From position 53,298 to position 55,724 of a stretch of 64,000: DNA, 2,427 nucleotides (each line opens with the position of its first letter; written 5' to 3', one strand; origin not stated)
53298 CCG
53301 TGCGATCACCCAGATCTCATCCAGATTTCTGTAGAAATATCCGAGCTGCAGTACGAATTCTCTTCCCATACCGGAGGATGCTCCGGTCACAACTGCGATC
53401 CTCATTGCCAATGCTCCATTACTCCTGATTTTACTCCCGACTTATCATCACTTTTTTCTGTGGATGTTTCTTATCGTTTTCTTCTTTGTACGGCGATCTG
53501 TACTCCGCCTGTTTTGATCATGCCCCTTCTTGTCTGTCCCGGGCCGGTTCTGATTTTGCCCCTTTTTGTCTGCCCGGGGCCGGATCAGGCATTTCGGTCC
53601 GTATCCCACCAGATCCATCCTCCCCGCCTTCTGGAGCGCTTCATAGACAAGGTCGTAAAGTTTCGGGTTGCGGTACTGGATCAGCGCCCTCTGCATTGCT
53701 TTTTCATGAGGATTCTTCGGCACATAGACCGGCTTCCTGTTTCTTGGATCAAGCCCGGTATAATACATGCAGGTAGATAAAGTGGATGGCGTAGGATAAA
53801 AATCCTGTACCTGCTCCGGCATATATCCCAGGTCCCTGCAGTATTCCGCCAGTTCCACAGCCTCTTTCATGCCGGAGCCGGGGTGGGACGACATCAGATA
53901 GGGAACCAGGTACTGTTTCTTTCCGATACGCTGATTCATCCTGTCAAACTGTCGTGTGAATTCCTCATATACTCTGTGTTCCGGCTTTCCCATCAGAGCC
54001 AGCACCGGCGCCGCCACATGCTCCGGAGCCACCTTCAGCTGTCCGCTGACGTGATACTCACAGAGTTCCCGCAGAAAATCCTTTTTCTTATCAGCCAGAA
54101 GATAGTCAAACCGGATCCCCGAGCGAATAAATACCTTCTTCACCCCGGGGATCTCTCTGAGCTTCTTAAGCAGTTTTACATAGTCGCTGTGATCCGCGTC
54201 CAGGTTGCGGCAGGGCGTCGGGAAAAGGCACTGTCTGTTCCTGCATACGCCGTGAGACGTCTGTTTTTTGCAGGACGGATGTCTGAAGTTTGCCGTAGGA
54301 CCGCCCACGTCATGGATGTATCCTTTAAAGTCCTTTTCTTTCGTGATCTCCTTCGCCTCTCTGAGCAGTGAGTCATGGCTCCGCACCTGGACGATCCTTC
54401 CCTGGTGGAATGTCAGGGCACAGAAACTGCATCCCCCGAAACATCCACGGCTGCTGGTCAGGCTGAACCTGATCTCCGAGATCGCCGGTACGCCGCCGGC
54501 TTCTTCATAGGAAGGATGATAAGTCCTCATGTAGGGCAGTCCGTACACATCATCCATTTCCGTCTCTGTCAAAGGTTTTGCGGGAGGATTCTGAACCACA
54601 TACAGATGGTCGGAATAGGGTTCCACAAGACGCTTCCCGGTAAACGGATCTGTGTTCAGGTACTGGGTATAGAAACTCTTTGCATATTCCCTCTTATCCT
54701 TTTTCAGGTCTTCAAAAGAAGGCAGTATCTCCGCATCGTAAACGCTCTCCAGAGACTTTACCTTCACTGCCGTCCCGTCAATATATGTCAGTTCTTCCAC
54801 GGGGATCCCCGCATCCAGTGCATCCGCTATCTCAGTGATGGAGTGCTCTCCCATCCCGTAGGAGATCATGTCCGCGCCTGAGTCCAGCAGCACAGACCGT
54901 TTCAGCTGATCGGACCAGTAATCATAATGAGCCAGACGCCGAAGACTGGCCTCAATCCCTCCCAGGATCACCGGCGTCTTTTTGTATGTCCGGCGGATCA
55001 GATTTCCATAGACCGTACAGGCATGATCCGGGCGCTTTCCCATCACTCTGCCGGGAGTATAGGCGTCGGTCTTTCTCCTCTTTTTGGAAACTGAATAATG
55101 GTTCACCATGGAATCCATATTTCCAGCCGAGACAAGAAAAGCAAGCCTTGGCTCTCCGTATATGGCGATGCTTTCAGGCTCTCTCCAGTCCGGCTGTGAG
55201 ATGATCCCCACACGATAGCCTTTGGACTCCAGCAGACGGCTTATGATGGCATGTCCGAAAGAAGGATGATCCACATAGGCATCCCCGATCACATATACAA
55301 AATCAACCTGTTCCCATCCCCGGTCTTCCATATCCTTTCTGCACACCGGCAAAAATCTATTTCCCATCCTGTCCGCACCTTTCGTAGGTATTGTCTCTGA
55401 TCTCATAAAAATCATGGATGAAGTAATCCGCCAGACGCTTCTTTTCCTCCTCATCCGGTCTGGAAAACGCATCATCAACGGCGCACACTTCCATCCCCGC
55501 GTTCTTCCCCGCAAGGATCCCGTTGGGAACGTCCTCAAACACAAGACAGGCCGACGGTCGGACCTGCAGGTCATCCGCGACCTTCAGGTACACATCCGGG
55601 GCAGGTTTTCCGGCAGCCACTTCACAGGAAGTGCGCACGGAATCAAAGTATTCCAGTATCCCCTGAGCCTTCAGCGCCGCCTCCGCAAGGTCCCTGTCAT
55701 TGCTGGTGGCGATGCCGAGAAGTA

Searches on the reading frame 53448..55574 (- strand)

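Call 67: search_protein_families(library=pfam, proteins=[window:53448-55574:-], max_evalue=0.00001)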
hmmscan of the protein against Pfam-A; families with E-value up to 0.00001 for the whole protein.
window:53448-55574:- (708 aa): 3 families
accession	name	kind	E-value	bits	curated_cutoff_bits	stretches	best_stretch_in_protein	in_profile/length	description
PF08497.15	Radical_SAM_N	-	4.3e-136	453.5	25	1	74-371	1-301/301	Radical SAM N-terminal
PF11842.13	DUF3362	-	1.3e-28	100.5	27.6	1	587-699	1-119/151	Domain of unknown function (DUF3362)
PF04055.27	Radical_SAM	-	6.7e-08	33.3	29.5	1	374-538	3-131/166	Radical SAM superfamily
